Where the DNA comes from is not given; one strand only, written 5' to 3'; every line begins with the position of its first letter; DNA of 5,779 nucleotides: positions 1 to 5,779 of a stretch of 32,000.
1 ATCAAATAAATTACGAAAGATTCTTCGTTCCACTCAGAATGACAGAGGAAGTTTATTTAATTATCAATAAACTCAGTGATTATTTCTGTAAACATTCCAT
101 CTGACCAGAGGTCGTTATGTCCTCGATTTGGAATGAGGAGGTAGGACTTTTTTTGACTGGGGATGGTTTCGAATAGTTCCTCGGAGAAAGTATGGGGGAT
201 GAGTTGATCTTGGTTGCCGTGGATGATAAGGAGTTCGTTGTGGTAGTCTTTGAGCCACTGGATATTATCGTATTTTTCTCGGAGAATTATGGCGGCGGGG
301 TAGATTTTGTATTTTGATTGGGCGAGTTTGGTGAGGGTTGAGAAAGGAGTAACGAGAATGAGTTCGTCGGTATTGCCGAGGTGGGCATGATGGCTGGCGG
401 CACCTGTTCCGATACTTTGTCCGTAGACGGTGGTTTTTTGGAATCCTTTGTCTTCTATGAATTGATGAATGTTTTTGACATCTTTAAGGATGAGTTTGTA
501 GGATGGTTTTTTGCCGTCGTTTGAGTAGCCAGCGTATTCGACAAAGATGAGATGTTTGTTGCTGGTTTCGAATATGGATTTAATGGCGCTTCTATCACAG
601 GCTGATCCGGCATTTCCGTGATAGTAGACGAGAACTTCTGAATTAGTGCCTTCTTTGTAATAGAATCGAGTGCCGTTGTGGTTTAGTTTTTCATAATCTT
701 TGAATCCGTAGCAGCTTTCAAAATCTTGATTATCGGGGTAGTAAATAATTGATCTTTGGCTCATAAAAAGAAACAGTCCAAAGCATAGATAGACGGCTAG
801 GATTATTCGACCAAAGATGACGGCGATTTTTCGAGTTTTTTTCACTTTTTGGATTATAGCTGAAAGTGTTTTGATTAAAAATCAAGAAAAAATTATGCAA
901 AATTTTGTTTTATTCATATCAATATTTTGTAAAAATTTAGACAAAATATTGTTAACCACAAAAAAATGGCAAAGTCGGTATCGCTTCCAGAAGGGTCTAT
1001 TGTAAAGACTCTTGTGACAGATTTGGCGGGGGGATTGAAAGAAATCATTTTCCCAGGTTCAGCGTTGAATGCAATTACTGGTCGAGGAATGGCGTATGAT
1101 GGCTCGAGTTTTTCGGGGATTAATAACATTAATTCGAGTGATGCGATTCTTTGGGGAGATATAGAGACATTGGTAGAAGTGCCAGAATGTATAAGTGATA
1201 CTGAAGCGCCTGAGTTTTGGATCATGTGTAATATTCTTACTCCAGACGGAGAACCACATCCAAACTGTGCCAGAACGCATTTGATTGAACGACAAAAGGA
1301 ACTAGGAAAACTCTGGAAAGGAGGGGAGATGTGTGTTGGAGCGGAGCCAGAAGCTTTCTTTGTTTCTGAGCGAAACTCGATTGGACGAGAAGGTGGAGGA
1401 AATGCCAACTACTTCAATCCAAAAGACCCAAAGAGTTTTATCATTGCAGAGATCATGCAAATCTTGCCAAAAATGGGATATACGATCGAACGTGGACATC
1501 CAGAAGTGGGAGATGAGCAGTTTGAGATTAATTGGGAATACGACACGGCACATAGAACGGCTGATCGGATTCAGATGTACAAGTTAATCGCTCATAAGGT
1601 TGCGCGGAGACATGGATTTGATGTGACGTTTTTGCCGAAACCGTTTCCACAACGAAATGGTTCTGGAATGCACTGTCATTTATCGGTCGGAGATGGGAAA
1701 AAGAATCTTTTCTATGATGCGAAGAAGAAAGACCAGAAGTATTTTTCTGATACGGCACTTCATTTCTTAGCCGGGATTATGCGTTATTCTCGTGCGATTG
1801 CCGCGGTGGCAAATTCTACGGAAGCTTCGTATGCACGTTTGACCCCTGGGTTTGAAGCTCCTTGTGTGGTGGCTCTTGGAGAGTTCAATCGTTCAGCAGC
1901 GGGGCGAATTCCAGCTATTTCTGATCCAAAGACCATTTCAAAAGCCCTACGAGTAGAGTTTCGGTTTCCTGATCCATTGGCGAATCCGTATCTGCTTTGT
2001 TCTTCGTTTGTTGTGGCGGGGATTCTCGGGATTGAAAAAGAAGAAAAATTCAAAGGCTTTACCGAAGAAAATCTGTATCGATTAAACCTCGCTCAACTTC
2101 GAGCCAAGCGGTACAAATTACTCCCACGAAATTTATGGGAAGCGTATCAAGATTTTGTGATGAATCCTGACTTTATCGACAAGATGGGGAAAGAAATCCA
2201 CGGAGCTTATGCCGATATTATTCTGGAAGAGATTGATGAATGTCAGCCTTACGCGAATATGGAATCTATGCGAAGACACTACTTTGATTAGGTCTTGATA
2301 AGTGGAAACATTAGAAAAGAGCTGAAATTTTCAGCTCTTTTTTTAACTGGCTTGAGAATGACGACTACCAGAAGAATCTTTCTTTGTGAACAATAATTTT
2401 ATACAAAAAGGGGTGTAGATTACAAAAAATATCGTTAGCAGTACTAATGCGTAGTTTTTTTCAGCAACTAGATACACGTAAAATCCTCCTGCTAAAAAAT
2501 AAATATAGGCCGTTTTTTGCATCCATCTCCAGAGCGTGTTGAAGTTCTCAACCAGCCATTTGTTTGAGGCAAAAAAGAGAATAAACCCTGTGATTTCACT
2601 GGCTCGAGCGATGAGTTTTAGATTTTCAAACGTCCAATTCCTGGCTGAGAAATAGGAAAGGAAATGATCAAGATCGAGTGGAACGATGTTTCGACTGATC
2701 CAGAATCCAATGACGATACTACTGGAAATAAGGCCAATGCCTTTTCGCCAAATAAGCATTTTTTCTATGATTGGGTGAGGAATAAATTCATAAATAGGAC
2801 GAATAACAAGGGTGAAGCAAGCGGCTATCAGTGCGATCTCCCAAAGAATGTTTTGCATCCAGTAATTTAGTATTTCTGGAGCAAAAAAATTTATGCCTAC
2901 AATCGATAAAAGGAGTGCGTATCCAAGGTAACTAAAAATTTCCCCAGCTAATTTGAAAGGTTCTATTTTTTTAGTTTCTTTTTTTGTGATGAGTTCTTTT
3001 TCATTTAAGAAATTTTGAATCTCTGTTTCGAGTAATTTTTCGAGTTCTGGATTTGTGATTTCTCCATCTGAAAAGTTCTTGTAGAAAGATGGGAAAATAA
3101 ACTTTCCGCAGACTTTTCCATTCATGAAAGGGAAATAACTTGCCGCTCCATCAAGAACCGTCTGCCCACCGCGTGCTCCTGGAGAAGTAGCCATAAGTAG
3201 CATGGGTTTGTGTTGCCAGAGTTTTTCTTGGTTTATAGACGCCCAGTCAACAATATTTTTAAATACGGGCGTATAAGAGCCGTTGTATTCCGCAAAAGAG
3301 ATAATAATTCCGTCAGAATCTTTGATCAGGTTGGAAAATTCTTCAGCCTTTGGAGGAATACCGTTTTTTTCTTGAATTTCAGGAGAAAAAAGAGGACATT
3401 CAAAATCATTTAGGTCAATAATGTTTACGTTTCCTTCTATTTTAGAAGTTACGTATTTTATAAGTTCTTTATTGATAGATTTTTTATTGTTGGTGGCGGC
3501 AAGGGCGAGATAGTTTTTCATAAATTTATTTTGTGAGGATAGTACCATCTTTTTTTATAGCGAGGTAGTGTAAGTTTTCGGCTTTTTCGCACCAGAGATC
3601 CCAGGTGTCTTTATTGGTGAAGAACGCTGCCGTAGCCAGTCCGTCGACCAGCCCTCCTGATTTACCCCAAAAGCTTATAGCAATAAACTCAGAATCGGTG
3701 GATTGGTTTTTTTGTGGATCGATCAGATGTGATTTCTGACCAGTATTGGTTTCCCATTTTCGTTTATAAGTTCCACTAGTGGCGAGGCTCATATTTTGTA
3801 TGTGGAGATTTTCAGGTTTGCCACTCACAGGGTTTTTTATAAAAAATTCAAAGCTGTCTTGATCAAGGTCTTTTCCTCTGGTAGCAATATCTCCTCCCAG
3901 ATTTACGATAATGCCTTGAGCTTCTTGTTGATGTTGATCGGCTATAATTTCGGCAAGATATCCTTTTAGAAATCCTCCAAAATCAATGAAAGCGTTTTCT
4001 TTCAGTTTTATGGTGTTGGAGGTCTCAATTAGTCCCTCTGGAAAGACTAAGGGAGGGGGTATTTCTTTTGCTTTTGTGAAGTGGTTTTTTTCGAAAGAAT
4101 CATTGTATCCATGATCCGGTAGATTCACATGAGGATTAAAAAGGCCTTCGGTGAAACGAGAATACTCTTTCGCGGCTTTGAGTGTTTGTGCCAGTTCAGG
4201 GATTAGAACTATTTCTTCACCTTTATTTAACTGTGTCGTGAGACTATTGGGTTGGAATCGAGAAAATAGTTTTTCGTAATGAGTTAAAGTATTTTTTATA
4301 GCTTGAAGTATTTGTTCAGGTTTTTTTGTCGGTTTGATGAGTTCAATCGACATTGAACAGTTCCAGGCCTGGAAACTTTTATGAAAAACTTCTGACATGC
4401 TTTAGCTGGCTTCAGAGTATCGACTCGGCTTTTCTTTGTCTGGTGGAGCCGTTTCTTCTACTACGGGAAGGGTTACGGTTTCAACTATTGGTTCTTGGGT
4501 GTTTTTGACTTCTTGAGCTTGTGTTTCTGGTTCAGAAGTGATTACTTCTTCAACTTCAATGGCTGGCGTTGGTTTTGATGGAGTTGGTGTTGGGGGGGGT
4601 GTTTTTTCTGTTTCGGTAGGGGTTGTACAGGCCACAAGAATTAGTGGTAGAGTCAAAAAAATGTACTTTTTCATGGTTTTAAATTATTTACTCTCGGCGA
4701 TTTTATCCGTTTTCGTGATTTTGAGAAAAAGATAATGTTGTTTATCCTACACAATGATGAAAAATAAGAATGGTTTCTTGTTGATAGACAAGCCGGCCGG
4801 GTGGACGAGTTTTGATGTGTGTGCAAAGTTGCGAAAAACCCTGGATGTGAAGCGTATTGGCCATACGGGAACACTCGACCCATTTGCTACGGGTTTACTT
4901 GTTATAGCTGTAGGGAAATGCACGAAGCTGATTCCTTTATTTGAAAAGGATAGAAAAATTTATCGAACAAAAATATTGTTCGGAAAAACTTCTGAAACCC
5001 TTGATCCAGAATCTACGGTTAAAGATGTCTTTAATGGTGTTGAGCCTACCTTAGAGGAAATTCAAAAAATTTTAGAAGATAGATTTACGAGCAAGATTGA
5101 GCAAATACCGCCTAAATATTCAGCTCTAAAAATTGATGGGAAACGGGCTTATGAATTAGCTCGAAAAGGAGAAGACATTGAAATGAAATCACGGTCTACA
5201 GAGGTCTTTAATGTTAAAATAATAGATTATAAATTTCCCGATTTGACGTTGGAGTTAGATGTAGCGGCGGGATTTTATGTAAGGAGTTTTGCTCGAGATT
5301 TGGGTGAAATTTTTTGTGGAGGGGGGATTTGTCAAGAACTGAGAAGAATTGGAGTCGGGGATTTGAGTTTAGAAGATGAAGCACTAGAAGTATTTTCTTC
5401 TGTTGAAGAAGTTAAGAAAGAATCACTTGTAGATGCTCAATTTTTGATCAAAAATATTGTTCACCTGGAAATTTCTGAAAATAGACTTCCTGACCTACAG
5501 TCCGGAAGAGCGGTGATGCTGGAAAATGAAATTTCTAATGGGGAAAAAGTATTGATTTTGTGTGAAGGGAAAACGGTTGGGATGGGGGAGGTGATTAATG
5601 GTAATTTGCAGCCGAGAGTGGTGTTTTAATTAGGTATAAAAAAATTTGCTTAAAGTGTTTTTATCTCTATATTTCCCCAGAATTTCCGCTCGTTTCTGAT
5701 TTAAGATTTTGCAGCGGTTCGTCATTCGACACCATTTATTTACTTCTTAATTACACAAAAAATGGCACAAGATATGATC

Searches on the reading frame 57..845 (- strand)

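Call 16: search_protein_families(library=pfam, proteins=[window:57-845:-])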
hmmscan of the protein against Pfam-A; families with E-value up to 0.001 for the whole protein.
window:57-845:- (262 aa): 3 families
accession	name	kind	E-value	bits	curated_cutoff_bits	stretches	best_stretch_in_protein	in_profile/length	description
PF12146.15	Hydrolase_4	-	3.9e-09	36.6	27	1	204-244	193-233/239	Serine aminopeptidase, S33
PF00561.26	Abhydrolase_1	-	2.1e-06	28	25.8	0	193-248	190-243/245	alpha/beta hydrolase fold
PF03959.19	FSH1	-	0.00064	19.9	21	1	107-242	73-198/211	Serine hydrolase (FSH1)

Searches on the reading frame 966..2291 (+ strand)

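Call 16: search_protein_families(library=pfam, proteins=[window:966-2291:+])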
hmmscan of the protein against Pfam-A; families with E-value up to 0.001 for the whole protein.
window:966-2291:+ (441 aa): 2 families
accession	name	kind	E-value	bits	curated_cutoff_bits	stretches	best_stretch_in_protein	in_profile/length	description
PF00120.29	Gln-synt_C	-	6.1e-76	256.1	24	1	143-429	58-335/344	Glutamine synthetase, catalytic domain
PF03951.24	Gln-synt_N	-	1.5e-09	37.8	33.4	1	13-93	5-82/82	Glutamine synthetase, beta-Grasp domain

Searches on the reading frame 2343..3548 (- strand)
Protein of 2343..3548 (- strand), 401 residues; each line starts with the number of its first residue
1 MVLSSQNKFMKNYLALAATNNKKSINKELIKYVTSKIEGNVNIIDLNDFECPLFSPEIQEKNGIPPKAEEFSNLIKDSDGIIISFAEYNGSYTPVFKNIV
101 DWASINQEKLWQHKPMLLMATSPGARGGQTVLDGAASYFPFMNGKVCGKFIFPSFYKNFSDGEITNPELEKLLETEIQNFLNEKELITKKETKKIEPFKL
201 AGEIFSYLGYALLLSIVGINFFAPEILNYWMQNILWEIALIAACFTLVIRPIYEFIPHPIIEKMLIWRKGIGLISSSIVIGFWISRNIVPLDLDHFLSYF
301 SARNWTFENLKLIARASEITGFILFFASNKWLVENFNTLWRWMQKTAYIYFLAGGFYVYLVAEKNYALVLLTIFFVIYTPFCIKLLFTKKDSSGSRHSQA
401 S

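Call 16: search_protein_families(library=pfam, proteins=[window:2343-3548:-])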
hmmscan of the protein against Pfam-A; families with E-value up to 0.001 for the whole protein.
window:2343-3548:- (401 aa): 2 families
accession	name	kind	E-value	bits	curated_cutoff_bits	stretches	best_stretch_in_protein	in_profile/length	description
PF03358.20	FMN_red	-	1.2e-29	103.3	24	1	14-149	4-142/152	NADPH-dependent FMN reductase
PF02525.22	Flavodoxin_2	-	0.00016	21.8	27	1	20-125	15-137/198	Flavodoxin-like fold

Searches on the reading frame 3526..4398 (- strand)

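Call 16: search_protein_families(library=pfam, proteins=[window:3526-4398:-])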
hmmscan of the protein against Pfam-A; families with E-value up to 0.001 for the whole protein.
window:3526-4398:- (290 aa): 1 family
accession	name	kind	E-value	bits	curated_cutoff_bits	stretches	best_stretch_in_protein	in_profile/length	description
PF02424.20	ApbE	-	7.6e-37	127.7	25.6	1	16-276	5-262/266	ApbE family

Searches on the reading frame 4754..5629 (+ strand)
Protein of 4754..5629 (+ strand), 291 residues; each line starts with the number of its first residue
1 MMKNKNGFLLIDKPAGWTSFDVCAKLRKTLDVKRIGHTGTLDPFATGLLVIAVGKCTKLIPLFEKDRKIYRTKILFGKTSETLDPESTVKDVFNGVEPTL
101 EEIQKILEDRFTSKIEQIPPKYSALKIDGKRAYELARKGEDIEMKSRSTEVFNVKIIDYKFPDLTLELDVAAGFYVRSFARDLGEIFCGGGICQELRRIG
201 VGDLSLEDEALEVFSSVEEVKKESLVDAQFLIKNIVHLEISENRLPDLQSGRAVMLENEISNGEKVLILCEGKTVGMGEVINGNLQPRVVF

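Call 16: search_protein_families(library=pfam, proteins=[window:4754-5629:+])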
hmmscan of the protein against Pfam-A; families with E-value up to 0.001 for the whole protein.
window:4754-5629:+ (291 aa): 3 families
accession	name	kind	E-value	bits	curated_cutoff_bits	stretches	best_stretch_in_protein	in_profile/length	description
PF01509.24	TruB_N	-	1.5e-45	155.7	27.3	1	27-176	1-149/149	TruB family pseudouridylate synthase (N terminal domain)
PF09157.17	TruB-C_2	-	8.6e-05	22.8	21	1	238-290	3-56/57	Pseudouridine synthase II TruB, C-terminal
PF16198.10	TruB_C_2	-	0.00074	20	29.3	0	177-211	1-36/66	tRNA pseudouridylate synthase B C-terminal domain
